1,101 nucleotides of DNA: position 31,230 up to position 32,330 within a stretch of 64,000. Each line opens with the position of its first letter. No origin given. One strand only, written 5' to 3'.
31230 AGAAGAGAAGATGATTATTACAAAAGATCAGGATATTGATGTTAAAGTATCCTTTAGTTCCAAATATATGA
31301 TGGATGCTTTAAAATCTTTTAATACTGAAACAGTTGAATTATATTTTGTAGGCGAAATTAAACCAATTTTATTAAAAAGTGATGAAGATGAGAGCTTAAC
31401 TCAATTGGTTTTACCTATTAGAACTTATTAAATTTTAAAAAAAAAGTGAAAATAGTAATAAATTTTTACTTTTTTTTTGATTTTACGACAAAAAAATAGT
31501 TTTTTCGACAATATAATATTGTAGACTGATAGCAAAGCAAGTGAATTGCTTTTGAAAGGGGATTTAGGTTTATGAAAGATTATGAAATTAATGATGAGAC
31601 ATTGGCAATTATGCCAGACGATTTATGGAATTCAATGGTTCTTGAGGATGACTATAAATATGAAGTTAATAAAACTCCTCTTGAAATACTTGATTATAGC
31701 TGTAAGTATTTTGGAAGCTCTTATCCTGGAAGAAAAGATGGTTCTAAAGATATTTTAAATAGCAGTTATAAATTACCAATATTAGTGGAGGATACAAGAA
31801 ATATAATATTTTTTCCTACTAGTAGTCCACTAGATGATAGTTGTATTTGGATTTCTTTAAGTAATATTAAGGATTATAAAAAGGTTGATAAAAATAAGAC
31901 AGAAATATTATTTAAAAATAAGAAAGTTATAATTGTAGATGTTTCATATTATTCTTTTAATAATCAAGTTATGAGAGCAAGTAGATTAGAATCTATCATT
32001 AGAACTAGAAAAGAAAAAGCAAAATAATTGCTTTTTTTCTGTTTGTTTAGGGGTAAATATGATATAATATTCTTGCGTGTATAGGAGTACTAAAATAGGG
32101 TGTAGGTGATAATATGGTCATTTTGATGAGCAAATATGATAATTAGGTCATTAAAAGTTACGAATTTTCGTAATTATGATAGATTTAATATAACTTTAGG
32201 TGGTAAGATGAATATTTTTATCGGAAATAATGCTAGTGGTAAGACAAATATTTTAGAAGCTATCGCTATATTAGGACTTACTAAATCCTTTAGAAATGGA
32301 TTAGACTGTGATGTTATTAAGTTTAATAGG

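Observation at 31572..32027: ComK-family gene occupying the dnaN-recF gap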

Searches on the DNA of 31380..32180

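Call 35: search_rna_families(source=window, start=31380, end=32180, threshold=evalue, max_evalue=1)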
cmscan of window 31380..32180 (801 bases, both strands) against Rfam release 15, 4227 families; matches with E-value up to 1: 1.
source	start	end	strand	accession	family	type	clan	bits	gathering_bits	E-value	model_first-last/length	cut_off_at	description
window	31459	31507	-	RF02584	KRAS_3UTR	Cis-reg;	-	29.8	49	0.23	1-49/49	no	KRAS 3' UTR cis-regulatory element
